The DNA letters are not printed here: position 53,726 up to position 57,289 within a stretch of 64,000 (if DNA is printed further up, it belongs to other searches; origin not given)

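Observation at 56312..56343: Second in-frame heptamer array in ileS, sharing a CAGAAT junction with the first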

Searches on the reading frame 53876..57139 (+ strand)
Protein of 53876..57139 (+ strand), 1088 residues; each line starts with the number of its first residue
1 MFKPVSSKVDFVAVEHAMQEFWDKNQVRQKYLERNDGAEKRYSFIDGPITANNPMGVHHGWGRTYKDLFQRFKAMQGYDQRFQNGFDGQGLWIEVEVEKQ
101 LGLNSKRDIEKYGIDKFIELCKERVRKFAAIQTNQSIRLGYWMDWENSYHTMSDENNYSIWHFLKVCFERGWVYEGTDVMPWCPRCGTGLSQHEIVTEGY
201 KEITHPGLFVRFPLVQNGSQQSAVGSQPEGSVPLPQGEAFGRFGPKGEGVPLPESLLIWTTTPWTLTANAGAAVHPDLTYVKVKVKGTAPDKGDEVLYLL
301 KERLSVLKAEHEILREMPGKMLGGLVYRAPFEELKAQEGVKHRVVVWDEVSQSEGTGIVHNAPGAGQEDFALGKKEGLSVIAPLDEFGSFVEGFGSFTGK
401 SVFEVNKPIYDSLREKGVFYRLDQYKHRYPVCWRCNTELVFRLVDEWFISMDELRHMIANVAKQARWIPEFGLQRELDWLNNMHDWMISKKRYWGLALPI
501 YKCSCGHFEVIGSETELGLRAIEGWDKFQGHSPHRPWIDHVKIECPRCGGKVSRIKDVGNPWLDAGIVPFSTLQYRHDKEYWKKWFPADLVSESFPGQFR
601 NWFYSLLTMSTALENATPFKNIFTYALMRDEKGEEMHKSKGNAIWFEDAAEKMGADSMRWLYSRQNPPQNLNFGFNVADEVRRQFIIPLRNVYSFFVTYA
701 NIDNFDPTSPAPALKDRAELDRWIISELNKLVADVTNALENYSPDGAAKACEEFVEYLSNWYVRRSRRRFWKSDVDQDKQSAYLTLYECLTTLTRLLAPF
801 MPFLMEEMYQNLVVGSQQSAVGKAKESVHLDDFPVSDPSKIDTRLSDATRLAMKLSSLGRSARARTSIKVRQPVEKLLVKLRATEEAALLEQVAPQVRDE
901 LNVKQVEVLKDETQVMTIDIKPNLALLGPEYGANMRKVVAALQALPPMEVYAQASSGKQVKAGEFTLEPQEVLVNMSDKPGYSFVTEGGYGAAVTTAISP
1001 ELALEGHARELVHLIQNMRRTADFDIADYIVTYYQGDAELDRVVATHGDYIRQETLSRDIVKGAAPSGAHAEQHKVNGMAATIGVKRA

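Call 9: find_related_loci(query=window:53876-57139:+, collection=genome_contigs, flank=3000)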
Query window:53876-57139:+ (1088 aa) in genome_contigs; peptide patterns used: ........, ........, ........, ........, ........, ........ (x = any residue, [..] = any of these).
100 stretches matched a pattern; 76 encode a relative of the query (tblastn E <= 1e-3); 76 distinct loci.
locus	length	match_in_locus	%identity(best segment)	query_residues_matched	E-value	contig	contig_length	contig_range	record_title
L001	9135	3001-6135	66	1-1085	0e+0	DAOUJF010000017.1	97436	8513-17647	MAG TPA_asm: Dehalococcoidia bacterium isolate S32_247 k113_3768001, whole genome shotgun sequence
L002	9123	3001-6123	66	1-1087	0e+0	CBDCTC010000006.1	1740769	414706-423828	MAG: Dehalococcoidia bacterium isolate 84f1e96c-5f89-47d0-9b41-bcaa3e3d8f53 genome assembly, contig: contig_6, whole gen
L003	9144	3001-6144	62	1-1088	0e+0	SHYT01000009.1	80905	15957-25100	MAG: Dehalococcoidia bacterium isolate Baikal-deep-G126 BACOMB-C938, whole genome shotgun sequence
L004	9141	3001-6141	59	1-1086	0e+0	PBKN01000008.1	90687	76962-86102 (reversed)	MAG: Chloroflexota bacterium isolate SP267 122914, whole genome shotgun sequence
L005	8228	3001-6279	55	2-1087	0e+0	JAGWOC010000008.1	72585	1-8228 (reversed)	MAG: Chloroflexota bacterium isolate REEB247 contig-150_476, whole genome shotgun sequence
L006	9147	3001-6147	54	2-1087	0e+0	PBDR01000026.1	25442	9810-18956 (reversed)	MAG: Chloroflexota bacterium isolate SP342 MHASMcontig_3222305, whole genome shotgun sequence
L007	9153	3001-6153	53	1-1088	0e+0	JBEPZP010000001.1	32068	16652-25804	MAG: Thermomicrobium sp. isolate 03V1_S199.rosella_refined.011 NODE_938_length_32068_cov_5.142294, whole genome shotgun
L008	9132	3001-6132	51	1-1087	0e+0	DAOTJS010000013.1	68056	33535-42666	MAG TPA_asm: Candidatus Neomarinimicrobiota bacterium isolate AMR_MDS_2993 NODE_453_length_68056_cov_28.370215, whole ge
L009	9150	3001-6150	53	1-1087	0e+0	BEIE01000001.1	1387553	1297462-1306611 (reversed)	Bacterium HR28 DNA, contig: NODE_3_1, isolate: HRbin28, whole genome shotgun sequence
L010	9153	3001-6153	53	1-1088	0e+0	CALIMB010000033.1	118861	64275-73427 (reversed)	MAG: uncultured Thermomicrobium sp. isolate S1_Bin_Bin_138_sub_1 genome assembly, contig: c_000000340016, whole genome s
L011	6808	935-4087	52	1-1088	0e+0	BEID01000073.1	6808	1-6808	Bacterium HR27 DNA, contig: NODE_3416_73, isolate: HRbin27, whole genome shotgun sequence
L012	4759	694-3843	53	1-1087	0e+0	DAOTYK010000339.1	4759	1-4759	MAG TPA_asm: Thermomicrobium sp. isolate H24_335 k119_102744, whole genome shotgun sequence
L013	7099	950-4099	52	1-1087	0e+0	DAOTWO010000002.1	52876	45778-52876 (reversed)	MAG TPA_asm: Thermomicrobium sp. isolate H14_148 k109_588812, whole genome shotgun sequence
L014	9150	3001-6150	52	1-1087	0e+0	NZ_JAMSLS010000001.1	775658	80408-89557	Thermomicrobium sp. CFH 73360 Scaffold1, whole genome shotgun sequence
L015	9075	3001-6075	53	1-1063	0e+0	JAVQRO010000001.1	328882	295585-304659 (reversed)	MAG: Thermomicrobium sp. isolate SKYBB_h_bin120 NODE_1_length_328882_cov_8.802457, whole genome shotgun sequence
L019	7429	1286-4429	50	1-1088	0e+0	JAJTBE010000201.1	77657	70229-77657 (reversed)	MAG: Bacillota bacterium isolate MH_R1_1 k141_3372, whole genome shotgun sequence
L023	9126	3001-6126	49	1-1088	0e+0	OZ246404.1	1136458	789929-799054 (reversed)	MAG: uncultured Candidatus Saccharibacteria bacterium isolate SRP220891_co2_302 genome assembly, chromosome: 1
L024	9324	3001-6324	48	2-1088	0e+0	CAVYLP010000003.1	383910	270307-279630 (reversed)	MAG: Candidatus Bathyarchaeota archaeon isolate MFD01299.bin.1.8 genome assembly, contig: contig_2335, whole genome shot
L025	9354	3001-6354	47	1-1088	0e+0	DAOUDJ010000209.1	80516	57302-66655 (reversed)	MAG TPA_asm: Anaerolineales bacterium isolate M42_98 k117_445379, whole genome shotgun sequence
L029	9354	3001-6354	47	1-1088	0e+0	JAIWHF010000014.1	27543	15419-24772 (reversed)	MAG: Methanosarcinales archaeon isolate JL_US_07_21 NODE_113_length_27543_cov_0.444607, whole genome shotgun sequence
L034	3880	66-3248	48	1-1088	0e+0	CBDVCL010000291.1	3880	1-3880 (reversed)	MAG TPA_asm: uncultured bacterium isolate SRR22302367_binner23_Refined_71 genome assembly, contig: ERZ26661968.22248, wh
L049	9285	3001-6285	44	2-1088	0e+0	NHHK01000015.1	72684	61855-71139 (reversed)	MAG: bacterium TMED161 isolate TMED161 54001, whole genome shotgun sequence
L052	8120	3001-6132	52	2-1088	0e+0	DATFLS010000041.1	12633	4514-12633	MAG TPA_asm: bacterium isolate SMAG_U9204 k141_98877, whole genome shotgun sequence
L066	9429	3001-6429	48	2-1088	0e+0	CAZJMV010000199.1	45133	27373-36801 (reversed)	MAG TPA_asm: uncultured Anaerolineaceae bacterium isolate SRP067234_co1_294 genome assembly, contig: k99_1090924, whole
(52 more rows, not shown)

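Call 14: find_homologous_proteins(query=window:53876-57139:+, max_evalue=1e-100)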
Query window:53876-57139:+ (1088 aa): 8000 proteins with E <= 1e-100 among 8000 candidates; the best 120 are listed.
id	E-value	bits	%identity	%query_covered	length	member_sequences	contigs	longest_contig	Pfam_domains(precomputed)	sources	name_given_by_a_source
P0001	0.0e+0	2566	100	100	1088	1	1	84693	PF09334.18,PF08264.20,PF01921.25,PF00133.29,PF19302.5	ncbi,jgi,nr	ncbi:MAG: isoleucine--tRNA ligase [SAR202 cluster bacterium]|nr:isoleucine--tRNA ligase [SAR202 clus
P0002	0.0e+0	1799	70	100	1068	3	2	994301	PF09334.18,PF08264.20,PF01921.25,PF00133.29,PF19302.5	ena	-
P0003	0.0e+0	1782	69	100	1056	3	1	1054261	PF09334.18,PF08264.20,PF01921.25,PF00133.29,PF19302.5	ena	-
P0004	0.0e+0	1771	69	100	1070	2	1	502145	PF09334.18,PF08264.20,PF01921.25,PF00133.29,PF19302.5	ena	-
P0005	0.0e+0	1769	69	100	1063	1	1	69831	PF09334.18,PF08264.20,PF01921.25,PF00133.29,PF19302.5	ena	-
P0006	0.0e+0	1761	68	100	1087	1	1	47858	PF09334.18,PF08264.20,PF01921.25,PF00133.29,PF19302.5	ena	-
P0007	0.0e+0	1757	69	100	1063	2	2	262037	PF09334.18,PF08264.20,PF00133.29,PF19302.5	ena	-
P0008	0.0e+0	1752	68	100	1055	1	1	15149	PF09334.18,PF08264.20,PF00133.29,PF19302.5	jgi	jgi:isoleucyl-tRNA synthetase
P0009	0.0e+0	1750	68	100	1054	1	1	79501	PF09334.18,PF08264.20,PF01921.25,PF00133.29,PF19302.5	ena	-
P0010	0.0e+0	1750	68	100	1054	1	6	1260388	PF09334.18,PF08264.20,PF01921.25,PF00133.29,PF19302.5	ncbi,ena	-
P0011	0.0e+0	1749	68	100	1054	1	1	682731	PF09334.18,PF08264.20,PF01921.25,PF00133.29,PF19302.5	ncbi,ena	-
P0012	0.0e+0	1747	68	100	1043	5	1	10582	PF09334.18,PF08264.20,PF00133.29,PF19302.5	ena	-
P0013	0.0e+0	1737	68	100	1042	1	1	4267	PF09334.18,PF08264.20,PF01921.25,PF00133.29,PF19302.5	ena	-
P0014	0.0e+0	1734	68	100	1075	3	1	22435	PF09334.18,PF08264.20,PF00133.29,PF19302.5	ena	-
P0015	0.0e+0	1730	68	100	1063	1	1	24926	PF09334.18,PF08264.20,PF00133.29,PF19302.5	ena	-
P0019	0.0e+0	1724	67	100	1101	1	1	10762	PF09334.18,PF08264.20,PF00133.29,PF19302.5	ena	-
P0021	0.0e+0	1722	66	100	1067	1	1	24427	PF09334.18,PF08264.20,PF01921.25,PF00133.29,PF19302.5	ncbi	-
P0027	0.0e+0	1707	65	100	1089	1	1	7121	PF09334.18,PF08264.20,PF01921.25,PF00133.29,PF19302.5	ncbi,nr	ncbi:MAG: isoleucine--tRNA ligase [Chloroflexi bacterium]|nr:isoleucine--tRNA ligase [Chloroflexota 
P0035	0.0e+0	1696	66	100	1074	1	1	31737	PF09334.18,PF08264.20,PF01921.25,PF00133.29,PF19302.5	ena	-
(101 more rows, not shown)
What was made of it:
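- On Heptanucleotide simple-sequence (STRR-like / LSSR) array: The nearest other IleS is 70% identical (call 14).
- Short repeats are a known source of assembly error, and the source is a MAG contig (call 14).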

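Call 23: find_encoding_contigs(protein=P0027, flank=10000, max_places=1)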
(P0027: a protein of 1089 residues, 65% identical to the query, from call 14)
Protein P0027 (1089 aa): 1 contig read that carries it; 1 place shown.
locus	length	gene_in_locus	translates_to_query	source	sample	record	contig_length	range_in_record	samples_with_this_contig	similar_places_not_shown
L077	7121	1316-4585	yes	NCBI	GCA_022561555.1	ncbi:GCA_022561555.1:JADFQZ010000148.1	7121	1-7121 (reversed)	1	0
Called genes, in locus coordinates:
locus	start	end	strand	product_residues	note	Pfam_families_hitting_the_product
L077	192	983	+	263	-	PF13489:Methyltransf_23, PF13649:Methyltransf_25, PF13847:Methyltransf_31, PF08241:Methyltransf_11, PF08242:Methyltransf_12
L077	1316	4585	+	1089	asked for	PF00133:tRNA-synt_1, PF09334:tRNA-synt_1g (faint), PF01921:tRNA-synt_1f (faint), PF08264:Anticodon_1, PF19302:DUF5915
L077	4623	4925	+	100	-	PF03795:YCII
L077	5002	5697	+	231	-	PF00072:Response_reg, PF00486:Trans_reg_C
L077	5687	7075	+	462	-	PF00672:HAMP, PF00512:HisKA, PF02518:HATPase_c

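Call 24: find_encoding_contigs(protein=P0006, flank=10000, max_places=1)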
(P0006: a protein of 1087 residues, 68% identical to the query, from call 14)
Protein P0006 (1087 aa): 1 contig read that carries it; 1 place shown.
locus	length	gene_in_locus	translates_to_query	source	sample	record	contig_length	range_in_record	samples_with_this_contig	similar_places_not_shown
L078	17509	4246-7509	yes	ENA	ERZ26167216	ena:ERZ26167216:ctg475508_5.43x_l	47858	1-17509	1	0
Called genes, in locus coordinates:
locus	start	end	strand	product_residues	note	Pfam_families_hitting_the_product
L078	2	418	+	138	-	?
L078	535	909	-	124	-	-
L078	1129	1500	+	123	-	PF13560:HTH_31 (weak), PF01381:HTH_3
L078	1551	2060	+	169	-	PF01713:Smr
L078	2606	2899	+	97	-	PF02643:DUF192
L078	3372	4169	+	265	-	PF13489:Methyltransf_23, PF13847:Methyltransf_31, PF08241:Methyltransf_11, PF08242:Methyltransf_12 (weak), PF13649:Methyltransf_25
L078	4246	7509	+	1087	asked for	PF00133:tRNA-synt_1, PF09334:tRNA-synt_1g (faint), PF01921:tRNA-synt_1f (weak), PF08264:Anticodon_1, PF19302:DUF5915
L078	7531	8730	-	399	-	PF00089:Trypsin, PF13365:Trypsin_2, PF00595:PDZ (weak), PF13180:PDZ_2, PF17820:PDZ_6 (weak)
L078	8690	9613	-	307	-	PF03631:Virul_fac_BrkB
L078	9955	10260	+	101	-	PF01242:PTPS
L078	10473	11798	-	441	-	PF13701:DDE_Tnp_1_4, PF01609:DDE_Tnp_1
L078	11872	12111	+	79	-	PF01242:PTPS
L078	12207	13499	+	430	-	PF05977:MFS_3, PF07690:MFS_1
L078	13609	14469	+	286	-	PF00483:NTP_transferase, PF12804:NTP_transf_3 (weak)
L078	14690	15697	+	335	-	PF01297:ZnuA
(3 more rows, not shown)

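Call 25: find_encoding_contigs(protein=P0019, flank=10000, max_places=1)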
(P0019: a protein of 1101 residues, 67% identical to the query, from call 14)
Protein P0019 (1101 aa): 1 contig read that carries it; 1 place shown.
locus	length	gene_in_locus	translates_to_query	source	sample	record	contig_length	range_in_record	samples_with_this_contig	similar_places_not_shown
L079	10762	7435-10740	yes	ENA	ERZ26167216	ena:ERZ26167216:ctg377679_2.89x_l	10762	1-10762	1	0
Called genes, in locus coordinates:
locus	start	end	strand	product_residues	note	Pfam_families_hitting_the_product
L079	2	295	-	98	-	?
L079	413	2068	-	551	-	PF01642:MM_CoA_mutase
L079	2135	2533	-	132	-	PF01850:PIN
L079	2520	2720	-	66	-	-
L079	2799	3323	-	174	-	PF10604:Polyketide_cyc2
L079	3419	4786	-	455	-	PF13527:Acetyltransf_9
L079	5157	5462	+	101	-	-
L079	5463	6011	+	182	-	PF06559:DCD_N (weak), PF22769:DCD, PF00692:dUTPase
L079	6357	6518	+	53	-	-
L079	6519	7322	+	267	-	PF13489:Methyltransf_23, PF13847:Methyltransf_31, PF08241:Methyltransf_11, PF08242:Methyltransf_12 (faint), PF13649:Methyltransf_25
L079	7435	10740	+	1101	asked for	PF00133:tRNA-synt_1, PF09334:tRNA-synt_1g (faint), PF08264:Anticodon_1, PF19302:DUF5915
